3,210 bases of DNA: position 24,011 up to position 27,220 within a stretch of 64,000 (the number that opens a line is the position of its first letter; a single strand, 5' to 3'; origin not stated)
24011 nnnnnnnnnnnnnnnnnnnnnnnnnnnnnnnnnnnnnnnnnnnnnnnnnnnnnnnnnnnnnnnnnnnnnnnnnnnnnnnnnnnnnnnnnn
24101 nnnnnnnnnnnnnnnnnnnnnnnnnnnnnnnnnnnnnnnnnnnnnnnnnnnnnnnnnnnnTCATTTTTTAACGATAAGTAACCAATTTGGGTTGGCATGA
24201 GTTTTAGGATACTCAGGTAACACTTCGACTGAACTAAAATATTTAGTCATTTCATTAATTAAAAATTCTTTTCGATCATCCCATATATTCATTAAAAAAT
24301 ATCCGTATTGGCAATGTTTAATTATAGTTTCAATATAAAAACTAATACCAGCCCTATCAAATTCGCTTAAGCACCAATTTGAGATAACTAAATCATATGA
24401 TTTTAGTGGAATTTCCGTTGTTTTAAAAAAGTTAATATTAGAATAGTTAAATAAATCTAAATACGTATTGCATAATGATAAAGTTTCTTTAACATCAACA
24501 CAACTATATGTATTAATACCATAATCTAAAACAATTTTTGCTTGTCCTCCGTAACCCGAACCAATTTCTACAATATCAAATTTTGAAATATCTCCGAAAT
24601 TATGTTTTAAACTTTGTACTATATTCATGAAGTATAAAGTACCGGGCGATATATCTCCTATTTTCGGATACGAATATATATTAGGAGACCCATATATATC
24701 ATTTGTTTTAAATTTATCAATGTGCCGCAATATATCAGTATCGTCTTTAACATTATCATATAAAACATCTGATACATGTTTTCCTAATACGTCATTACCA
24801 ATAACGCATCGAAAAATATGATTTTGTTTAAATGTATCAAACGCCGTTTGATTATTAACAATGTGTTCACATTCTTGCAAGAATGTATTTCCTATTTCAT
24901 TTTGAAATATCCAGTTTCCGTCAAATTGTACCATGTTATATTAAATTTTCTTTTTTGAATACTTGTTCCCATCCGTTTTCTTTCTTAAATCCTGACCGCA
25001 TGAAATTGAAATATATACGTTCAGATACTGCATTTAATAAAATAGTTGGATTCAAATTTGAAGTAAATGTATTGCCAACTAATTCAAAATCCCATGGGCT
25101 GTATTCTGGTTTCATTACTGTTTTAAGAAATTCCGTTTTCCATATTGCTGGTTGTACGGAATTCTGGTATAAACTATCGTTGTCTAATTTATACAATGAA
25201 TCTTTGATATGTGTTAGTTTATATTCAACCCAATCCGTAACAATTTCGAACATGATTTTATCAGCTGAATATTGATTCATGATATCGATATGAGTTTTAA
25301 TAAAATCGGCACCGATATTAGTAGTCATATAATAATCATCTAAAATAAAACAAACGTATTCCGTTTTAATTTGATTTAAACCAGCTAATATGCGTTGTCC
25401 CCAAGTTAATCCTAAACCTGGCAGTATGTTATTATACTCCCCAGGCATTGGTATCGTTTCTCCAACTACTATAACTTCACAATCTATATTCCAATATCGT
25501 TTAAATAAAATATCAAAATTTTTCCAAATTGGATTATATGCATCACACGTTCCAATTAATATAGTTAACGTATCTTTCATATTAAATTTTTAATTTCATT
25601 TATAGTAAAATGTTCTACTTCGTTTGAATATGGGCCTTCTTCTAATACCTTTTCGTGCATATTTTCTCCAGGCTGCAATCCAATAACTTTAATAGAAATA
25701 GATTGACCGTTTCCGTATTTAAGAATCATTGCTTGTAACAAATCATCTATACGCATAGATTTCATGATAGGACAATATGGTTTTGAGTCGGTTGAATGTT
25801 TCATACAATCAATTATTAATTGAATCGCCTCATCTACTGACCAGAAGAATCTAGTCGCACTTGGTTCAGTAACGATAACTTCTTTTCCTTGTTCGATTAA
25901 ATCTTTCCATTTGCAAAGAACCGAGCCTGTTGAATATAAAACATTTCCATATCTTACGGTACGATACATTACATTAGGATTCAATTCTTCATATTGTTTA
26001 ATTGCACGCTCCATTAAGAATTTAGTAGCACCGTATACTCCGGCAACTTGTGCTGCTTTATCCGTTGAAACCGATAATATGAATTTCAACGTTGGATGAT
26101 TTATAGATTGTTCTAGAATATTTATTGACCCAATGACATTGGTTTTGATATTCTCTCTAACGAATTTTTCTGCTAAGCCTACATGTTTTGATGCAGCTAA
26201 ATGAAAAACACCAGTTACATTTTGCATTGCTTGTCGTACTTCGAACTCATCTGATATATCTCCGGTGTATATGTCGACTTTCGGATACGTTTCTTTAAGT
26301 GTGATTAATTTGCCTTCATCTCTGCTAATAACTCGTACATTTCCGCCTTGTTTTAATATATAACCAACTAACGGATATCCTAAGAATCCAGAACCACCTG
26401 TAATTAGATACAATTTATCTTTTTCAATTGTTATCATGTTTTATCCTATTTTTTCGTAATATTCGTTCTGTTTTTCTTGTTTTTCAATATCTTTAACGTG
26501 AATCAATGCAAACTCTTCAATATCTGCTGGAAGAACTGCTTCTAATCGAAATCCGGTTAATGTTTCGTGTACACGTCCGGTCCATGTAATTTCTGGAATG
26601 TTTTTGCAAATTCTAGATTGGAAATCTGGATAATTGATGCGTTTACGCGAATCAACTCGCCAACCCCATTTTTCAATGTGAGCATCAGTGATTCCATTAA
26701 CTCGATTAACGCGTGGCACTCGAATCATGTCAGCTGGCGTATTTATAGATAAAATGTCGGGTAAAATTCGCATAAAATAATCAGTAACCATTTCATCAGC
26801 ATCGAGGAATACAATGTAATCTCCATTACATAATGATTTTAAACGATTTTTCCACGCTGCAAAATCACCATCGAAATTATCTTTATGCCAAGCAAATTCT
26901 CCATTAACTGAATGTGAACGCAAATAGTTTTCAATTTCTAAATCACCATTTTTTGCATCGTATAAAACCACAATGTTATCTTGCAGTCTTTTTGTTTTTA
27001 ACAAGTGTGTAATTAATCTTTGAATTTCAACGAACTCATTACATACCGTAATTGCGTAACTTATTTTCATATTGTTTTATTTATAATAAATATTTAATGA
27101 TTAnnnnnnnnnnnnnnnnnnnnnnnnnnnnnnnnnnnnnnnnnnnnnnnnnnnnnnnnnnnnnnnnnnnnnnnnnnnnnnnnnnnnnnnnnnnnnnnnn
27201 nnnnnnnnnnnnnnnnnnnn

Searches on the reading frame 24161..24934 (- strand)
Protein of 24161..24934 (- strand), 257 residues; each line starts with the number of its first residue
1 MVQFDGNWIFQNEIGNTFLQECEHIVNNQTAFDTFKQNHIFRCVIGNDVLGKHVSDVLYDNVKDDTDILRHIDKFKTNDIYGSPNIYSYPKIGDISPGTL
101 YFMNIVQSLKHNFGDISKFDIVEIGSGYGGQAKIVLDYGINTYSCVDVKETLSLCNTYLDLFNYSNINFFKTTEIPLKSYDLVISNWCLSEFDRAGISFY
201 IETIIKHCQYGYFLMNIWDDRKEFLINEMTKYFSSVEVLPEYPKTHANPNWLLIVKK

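Call 3: search_protein_families(library=pfam, proteins=[window:24161-24934:-], max_evalue=0.01)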
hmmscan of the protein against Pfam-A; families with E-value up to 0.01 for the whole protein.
window:24161-24934:- (257 aa): 0 families

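Call 9: search_protein_families(library=phrogs, proteins=[window:24161-24934:-], max_evalue=0.01)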
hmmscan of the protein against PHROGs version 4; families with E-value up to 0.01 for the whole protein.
window:24161-24934:- (257 aa): 0 families

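Call 37: search_protein_families(library=ncbifam, proteins=[window:24161-24934:-], max_evalue=0.01)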
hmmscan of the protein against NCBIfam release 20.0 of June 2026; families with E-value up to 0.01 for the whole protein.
window:24161-24934:- (257 aa): 2 families
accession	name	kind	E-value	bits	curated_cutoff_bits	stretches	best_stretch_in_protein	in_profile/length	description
TIGR04371.1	methyltran_NanM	subfamily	7.6e-18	65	44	1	95-216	127-273/273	putative sugar O-methyltransferase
NF049952.1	23rRNACMtaseTlyA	equivalog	0.0062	16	250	0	109-150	69-110/236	23S rRNA (cytidine-2'-O)-methyltransferase TlyA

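Call 87: search_solved_structures(query=window:24161-24934:-, max_evalue=1)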
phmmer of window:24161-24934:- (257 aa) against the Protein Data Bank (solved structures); distinct sequences matched with E-value up to 1: 2.
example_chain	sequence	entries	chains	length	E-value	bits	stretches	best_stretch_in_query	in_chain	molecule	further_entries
2x34_A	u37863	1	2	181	0.44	13.1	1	98-149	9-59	CELLULOSE-BINDING PROTEIN, X158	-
2x32_A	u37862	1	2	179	0.45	13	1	98-149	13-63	CELLULOSE-BINDING PROTEIN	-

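Call 88: find_related_loci(query=window:24161-24934:-, collection=viral_contigs, flank=8000)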
Query window:24161-24934:- (257 aa) in viral_contigs; peptide patterns used: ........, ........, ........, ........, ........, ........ (x = any residue, [..] = any of these).
6 stretches matched a pattern; 5 encode a relative of the query (tblastn E <= 1e-3); 5 distinct loci.
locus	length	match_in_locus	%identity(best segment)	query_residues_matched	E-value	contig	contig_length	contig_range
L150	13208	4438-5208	61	1-257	1e-108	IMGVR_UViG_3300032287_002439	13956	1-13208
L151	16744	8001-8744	56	8-257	2e-97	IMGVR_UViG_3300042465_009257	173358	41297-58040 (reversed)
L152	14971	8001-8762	56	6-255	4e-90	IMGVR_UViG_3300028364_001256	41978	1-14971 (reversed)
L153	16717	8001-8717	44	15-253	1e-65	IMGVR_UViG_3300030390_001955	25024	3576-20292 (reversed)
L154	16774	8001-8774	53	2-257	3e-89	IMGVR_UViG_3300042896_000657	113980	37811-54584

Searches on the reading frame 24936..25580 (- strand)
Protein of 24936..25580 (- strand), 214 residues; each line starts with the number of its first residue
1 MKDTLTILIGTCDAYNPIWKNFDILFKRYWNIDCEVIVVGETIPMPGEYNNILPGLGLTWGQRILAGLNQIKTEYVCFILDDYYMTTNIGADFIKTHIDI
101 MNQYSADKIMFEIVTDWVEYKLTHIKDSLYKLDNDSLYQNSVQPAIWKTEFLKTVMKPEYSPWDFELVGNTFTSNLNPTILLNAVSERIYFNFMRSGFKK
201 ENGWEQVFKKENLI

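Call 3: search_protein_families(library=pfam, proteins=[window:24936-25580:-], max_evalue=0.01)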
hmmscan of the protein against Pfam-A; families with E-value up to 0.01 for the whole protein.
window:24936-25580:- (214 aa): 0 families

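Call 9: search_protein_families(library=phrogs, proteins=[window:24936-25580:-], max_evalue=0.01)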
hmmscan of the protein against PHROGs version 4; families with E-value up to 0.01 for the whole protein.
window:24936-25580:- (214 aa): 1 family
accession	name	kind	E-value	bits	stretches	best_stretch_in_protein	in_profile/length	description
phrog_25403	-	unknown function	0.0092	17.3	0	69-129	35-96/122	-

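Call 37: search_protein_families(library=ncbifam, proteins=[window:24936-25580:-], max_evalue=0.01)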
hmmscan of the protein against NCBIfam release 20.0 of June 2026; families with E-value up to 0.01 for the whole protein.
window:24936-25580:- (214 aa): 0 families

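Call 63: find_homologous_proteins(query=window:24936-25580:-, max_evalue=0.001)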
Query window:24936-25580:- (214 aa): 72 proteins with E <= 0.001 among 121 candidates.
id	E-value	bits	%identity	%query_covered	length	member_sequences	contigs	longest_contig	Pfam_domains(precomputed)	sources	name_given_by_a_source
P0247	1.7e-131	455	90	100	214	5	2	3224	-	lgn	-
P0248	2.3e-112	392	78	100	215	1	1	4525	-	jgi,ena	jgi:hypothetical protein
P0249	6.4e-109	381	77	100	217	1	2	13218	-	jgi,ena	jgi:hypothetical protein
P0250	3.6e-108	378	75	100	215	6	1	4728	-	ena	-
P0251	1.5e-95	337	68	99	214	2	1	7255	-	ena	-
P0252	4.0e-78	280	56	100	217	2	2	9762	-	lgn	-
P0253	4.5e-78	280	58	100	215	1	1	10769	-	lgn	-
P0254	5.4e-78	280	57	98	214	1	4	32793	-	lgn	-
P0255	6.4e-77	276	56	100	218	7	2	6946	-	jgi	jgi:hypothetical protein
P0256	1.2e-76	275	58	100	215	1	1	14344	-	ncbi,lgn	-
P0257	2.6e-76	274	56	100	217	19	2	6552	-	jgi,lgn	-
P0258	2.7e-76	274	55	100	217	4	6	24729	-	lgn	-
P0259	5.1e-76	273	56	100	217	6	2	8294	-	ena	-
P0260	5.8e-76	273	59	98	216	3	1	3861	-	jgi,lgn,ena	jgi:hypothetical protein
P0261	2.4e-75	271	56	100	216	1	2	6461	-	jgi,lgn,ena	jgi:hypothetical protein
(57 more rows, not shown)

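Call 71: predict_structure(alignment_id=A4)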
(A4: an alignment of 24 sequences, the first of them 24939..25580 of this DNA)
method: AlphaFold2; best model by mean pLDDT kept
length: 214 residues; sequences in the alignment: 24
mean_pLDDT: 95.2   pTM: 0.91
mean pLDDT of the five models: 95.2, 94.8, 94.4, 94.1, 93.3
residues with pLDDT >= 90: 200; 70-90: 11; 50-70: 3; < 50: 0
segments of 3 or more residues with pLDDT < 50: none
pLDDT, mean of each block of 10 residues (from residue 1): 96 96 97 96 95 96 98 98 96 98 98 79 96 94 96 98 94 96 95 90 96 94
secondary structure, 60 per line:
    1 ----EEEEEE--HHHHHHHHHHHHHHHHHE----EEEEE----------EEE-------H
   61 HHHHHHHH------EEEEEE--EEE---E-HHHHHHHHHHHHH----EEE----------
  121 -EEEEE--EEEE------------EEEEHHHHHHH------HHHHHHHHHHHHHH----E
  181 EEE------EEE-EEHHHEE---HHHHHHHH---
elements in order: E5-10 H13-29 E35-39 E50-52 H60-68 E75-80 E83-85 H91-103 E108-110 E122-126 E129-132 E145-148 H149-155 H162-175 E180-183 E190-192 H204-211

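Call 73: fold_search(model_id=the predicted structure, library=pdb)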
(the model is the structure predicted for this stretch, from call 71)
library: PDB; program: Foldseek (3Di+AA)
matches with E <= 10: 1330; with E <= 0.001: 331
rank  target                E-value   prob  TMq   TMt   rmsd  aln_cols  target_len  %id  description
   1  9h6l_A                1.2e-07  1.00  0.61  0.31  10.4       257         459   13  Human B4GALNT1 in Complex with UDP (released 2025-07-16)
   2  9h6j_B                1.5e-07  1.00  0.64  0.33  10.5       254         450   14  Human B4GALNT1 Apo Structure (released 2025-07-16)
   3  9h6k_A                1.8e-07  1.00  0.62  0.31   6.4       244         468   13  Human B4GALNT1 in Complex with UDP-GalNac (released 2025-07-16)
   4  9h6j_A                3.4e-07  1.00  0.63  0.33  10.4       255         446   14  Human B4GALNT1 Apo Structure (released 2025-07-16)
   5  5tzi                  4.1e-07  1.00  0.55  0.38   5.0       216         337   15  Crystal structure of S. aureus TarS 1-349 (released 2017-01-04)
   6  5tzk                  1.2e-06  1.00  0.54  0.37   6.3       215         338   16  Crystal structure of S. aureus TarS 1-349 in complex with UDP (released 2017-01-04)
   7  1h7l                  1.2e-06  1.00  0.51  0.47  13.4       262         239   10  dTDP-MAGNESIUM COMPLEX OF SPSA FROM BACILLUS SUBTILIS (released 2001-12-13)
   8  5tz8_A                1.3e-06  1.00  0.54  0.24   5.2       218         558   16  Crystal structure of S. aureus TarS (released 2017-01-04)
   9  5tze_C                1.3e-06  1.00  0.53  0.36   5.2       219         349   15  Crystal structure of S. aureus TarS in complex with UDP-GlcNAc (released 2017-01-04)
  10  6h1j_B                1.6e-06  1.00  0.55  0.40   7.4       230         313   14  TarP native (released 2018-09-26)
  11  8cid_A                1.9e-06  1.00  0.54  0.37   8.4       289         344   12  Crystal structure of Oryza sativa UAM 2 (released 2024-02-21)
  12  6h4m_I                2.3e-06  1.00  0.57  0.41  10.9       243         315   14  TarP-UDP-GlcNAc-3RboP (released 2018-09-26)
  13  1h7q                  2.3e-06  1.00  0.51  0.46  10.4       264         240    9  dTDP-MANGANESE COMPLEX OF SPSA FROM BACILLUS SUBTILIS (released 2001-12-13)
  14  6h4f_E                3.2e-06  1.00  0.57  0.41   6.7       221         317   13  TarP-3RboP (released 2018-09-26)
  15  6h4m_A                3.2e-06  1.00  0.57  0.40   6.5       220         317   14  TarP-UDP-GlcNAc-3RboP (released 2018-09-26)
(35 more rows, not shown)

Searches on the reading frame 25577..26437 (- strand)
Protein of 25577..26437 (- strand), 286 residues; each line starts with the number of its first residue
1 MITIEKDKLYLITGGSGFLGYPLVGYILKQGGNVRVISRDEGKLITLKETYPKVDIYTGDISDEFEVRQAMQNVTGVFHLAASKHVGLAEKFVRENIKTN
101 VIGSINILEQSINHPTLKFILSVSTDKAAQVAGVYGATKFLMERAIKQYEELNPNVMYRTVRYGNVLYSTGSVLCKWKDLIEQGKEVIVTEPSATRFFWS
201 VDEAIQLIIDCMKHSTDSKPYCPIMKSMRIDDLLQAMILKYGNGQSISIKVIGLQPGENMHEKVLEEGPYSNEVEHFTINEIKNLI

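Call 3: search_protein_families(library=pfam, proteins=[window:25577-26437:-], max_evalue=0.01)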
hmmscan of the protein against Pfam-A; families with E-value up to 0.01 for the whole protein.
window:25577-26437:- (286 aa): 10 families
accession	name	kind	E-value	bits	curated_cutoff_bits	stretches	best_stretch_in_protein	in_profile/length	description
PF02719.21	Polysacc_synt_2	-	2.3e-62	211.3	20.2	1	11-280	2-289/293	Polysaccharide biosynthesis protein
PF01370.27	Epimerase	-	2e-18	67.1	20.9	1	11-214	2-227/240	NAD dependent epimerase/dehydratase family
PF16363.11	GDP_Man_Dehyd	-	8.6e-15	55.4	27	1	11-127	1-131/332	GDP-mannose 4,6 dehydratase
PF01073.25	3Beta_HSD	-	4.5e-11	42.7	22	1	11-126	1-118/280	3-beta hydroxysteroid dehydrogenase/isomerase family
PF07993.18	NAD_binding_4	-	5.6e-08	32.7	20.1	1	49-127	58-138/258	Male sterility protein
PF04321.23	RmlD_sub_bind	-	3.8e-07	29.9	27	1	11-150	4-140/287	RmlD substrate binding domain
PF13460.12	NAD_binding_10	-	5e-07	30.2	27.2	1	14-121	1-95/184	NAD(P)H-binding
PF00106.31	adh_short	-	1.2e-06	28.6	26.6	1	10-146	3-160/195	short chain dehydrogenase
PF05368.20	NmrA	-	2.8e-06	27.6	27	1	7-86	2-84/298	NmrA-like family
PF08659.16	KR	-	7.8e-06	26.4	22.6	1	10-124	3-135/180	KR domain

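Call 9: search_protein_families(library=phrogs, proteins=[window:25577-26437:-], max_evalue=0.01)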
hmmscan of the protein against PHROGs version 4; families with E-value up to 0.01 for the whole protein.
window:25577-26437:- (286 aa): 2 families
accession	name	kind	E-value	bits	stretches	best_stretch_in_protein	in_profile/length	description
phrog_540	-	DNA, RNA and nucleotide metabolism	1.9e-27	97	1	5-260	290-562/715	nucleotide-sugar epimerase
phrog_3142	-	moron, auxiliary metabolic gene and host takeover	0.00044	19.7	1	5-74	285-355/596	FabG-like 3-oxoacyl-(acyl-carrier-protein) reductase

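Call 37: search_protein_families(library=ncbifam, proteins=[window:25577-26437:-], max_evalue=0.01)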
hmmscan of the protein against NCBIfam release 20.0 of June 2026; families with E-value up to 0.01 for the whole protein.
window:25577-26437:- (286 aa): 46 families (the best 25 are shown)
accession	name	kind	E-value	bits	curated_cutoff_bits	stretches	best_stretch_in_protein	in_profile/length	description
TIGR03589.1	PseB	equivalog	1.5e-47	162.1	407.75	1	7-269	4-266/324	UDP-N-acetylglucosamine 4,6-dehydratase (inverting)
TIGR04130.1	FnlA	equivalog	1e-37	129.8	730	1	6-266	3-266/337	UDP-N-acetylglucosamine 4,6-dehydratase/5-epimerase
TIGR01181.1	dTDP_gluc_dehyt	equivalog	4.6e-16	58.8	365.1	1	10-158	2-151/321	dTDP-glucose 4,6-dehydratase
TIGR04180.1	EDH_00030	hypoth_equivalog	2e-15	56.7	475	1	11-140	2-130/297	NAD-dependent 4,6-dehydratase LegB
TIGR03466.1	HpnA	hypoth_equivalog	2.8e-15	56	367.65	1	10-118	3-107/327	hopanoid-associated sugar epimerase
TIGR01179.1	galE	equivalog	2.4e-13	49.7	262.3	1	11-167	3-177/332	UDP-glucose 4-epimerase GalE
TIGR02622.1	CDP_4_6_dhtase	equivalog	3.7e-13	49.3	278.45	1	7-129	4-133/352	CDP-glucose 4,6-dehydratase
NF042423.1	oxyalk_red_Shew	equivalog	6.5e-10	38.6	580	1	9-117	10-111/331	2-alkyl-3-oxoalkanoate reductase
NF042422.1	oxyalk_red_OleD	equivalog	2e-09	37.3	580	1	11-122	4-108/329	2-alkyl-3-oxoalkanoate reductase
NF043036.1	ErythonDh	equivalog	6.1e-09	35.5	325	1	11-125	4-126/321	D-erythronate dehydrogenase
NF052578.1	StrlDmthSdmBMthl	equivalog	6.6e-08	32.7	600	1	11-120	4-108/328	sterol demethylase protein SdmB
NF041293.1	G6PDh_Azf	equivalog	1.1e-06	28.3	400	1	8-126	3-117/252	NAD-dependent glucose-6-phosphate dehydrogenase Azf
NF005539.0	PRK07201.1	equivalog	1.1e-06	27.7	549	1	10-140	3-140/657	SDR family oxidoreductase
NF006114.0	PRK08263.1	subfamily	2.1e-06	27.2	290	1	7-143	3-157/280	short chain dehydrogenase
NF004849.1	PRK06200.1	equivalog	6.3e-06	25.5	330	1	6-75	5-75/269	3-(cis-5,6-dihydroxycyclohexa-1,3-dien-1-yl)propanoate dehydrogenase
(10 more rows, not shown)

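Call 84: search_dna_similar(query=window:25577-26437:-, collection=phages, mode=protein, max_rows=15)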
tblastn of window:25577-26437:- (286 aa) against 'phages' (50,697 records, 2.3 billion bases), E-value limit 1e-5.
Records with a match: 17; places in all: 24; records where one place covers at least 80% of the query: 11.
Best place of each record, by identity: <60% 17.
By first word of the organism name: Bacteriophage 5; Synechococcus 5; Staphylococcus 2; Listeria 2; Marine 2; uncultured 1.
By host as written in the record: - 8; Synechococcus sp. MW02 4; Staphylococcus aureus 2; Listeria monocytogenes 2; Synechococcus sp. LTWRED 1.
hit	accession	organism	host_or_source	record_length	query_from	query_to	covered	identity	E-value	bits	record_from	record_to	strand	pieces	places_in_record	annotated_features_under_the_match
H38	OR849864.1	Staphylococcus phage SA 1298 Kay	Staphylococcus aureus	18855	7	271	93%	34.1%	8e-37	144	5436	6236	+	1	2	record has no annotation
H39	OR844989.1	Staphylococcus phage SA 1306 Kay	Staphylococcus aureus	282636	7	271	93%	34.1%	9e-37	144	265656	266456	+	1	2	record has no annotation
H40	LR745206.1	uncultured phage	metagenomic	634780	4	275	95%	32.1%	8e-30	124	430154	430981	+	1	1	record has no annotation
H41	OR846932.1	Listeria phage LM 4-11-1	Listeria monocytogenes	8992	7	273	93%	30.4%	1e-19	94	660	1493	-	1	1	record has no annotation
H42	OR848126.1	Listeria phage LM 4-14-1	Listeria monocytogenes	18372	7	273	93%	30.4%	1e-19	94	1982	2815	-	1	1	record has no annotation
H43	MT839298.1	Bacteriophage sp.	human fecal samples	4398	8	265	90%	29.2%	1e-22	103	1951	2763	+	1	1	record has no annotation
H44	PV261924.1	Synechococcus phage RN05-S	Synechococcus sp. MW02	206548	11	247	83%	25.6%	4e-8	60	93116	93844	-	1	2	NAD dependent epimerase/dehydratase family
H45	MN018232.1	Synechococcus phage S-B43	Synechococcus sp. MW02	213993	11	247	83%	25.6%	4e-8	60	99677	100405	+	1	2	ADP-L-glycero-D-mannoheptose-6-epimerase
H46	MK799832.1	Synechococcus phage S-B05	Synechococcus sp. MW02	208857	11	247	83%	25.6%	5e-8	60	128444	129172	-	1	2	ADP-L-glycero-D-mannoheptose-6-epimerase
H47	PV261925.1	Synechococcus phage RB11-B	Synechococcus sp. MW02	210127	11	247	83%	25.6%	5e-8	60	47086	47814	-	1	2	NAD dependent epimerase/dehydratase family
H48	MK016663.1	Synechococcus phage S-H68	Synechococcus sp. LTWRED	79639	11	247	83%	25.6%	6e-8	59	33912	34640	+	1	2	UDP-glucose 4-epimerase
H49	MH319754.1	Marine virus AG-345-L05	single cell amplified by WGA-X; seawater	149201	11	206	69%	26.3%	2e-7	57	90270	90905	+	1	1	record has no annotation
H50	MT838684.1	Bacteriophage sp.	human fecal samples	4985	11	167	55%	31.3%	6e-8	59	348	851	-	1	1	record has no annotation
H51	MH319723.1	Marine virus AG-345-D19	single cell amplified by WGA-X; seawater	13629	10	154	51%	31.1%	2e-6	55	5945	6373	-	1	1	record has no annotation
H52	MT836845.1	Bacteriophage sp.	human fecal samples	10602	8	143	48%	32.7%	4e-6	54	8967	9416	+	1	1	record has no annotation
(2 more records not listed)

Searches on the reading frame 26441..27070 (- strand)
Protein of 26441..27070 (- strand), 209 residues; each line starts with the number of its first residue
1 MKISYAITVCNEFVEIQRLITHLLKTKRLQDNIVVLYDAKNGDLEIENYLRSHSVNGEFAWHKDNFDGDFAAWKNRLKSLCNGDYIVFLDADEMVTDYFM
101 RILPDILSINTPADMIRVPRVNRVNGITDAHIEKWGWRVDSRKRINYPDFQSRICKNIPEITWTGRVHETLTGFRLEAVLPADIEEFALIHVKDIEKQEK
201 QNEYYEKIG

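Call 3: search_protein_families(library=pfam, proteins=[window:26441-27070:-], max_evalue=0.01)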
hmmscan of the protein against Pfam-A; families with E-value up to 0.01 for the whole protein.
window:26441-27070:- (209 aa): 3 families
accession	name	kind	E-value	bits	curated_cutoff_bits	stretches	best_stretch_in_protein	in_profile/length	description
PF00535.33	Glycos_transf_2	-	1.3e-06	28.9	23.3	1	6-103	3-99/168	Glycosyl transferase family 2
PF10111.15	Glyco_tranf_2_2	-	0.0039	17.1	27.3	1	69-109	68-111/276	Glycosyltransferase like family 2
PF13704.12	Glyco_tranf_2_4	-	0.0091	16.9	27.5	0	35-96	23-85/98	Glycosyl transferase family 2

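Call 9: search_protein_families(library=phrogs, proteins=[window:26441-27070:-], max_evalue=0.01)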
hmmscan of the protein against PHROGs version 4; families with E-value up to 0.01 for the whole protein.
window:26441-27070:- (209 aa): 3 families
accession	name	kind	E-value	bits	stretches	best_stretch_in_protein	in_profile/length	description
phrog_37334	-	unknown function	3.6e-09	37.8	1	73-205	65-208/213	-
phrog_8858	-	moron, auxiliary metabolic gene and host takeover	7.9e-05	22.6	1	72-150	64-141/395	glycosyltransferase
phrog_13126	-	moron, auxiliary metabolic gene and host takeover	0.00029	21.1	1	1-201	1-176/394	beta-1,4-glycosyltransferase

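Call 37: search_protein_families(library=ncbifam, proteins=[window:26441-27070:-], max_evalue=0.01)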
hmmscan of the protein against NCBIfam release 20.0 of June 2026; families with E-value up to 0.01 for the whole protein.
window:26441-27070:- (209 aa): 1 family
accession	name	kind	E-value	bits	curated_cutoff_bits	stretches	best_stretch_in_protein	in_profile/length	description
NF038299.1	EPS_HpsN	equivalog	0.00043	19.4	425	1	11-101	11-100/317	hormogonium polysaccharide biosynthesis glycosyltransferase HpsN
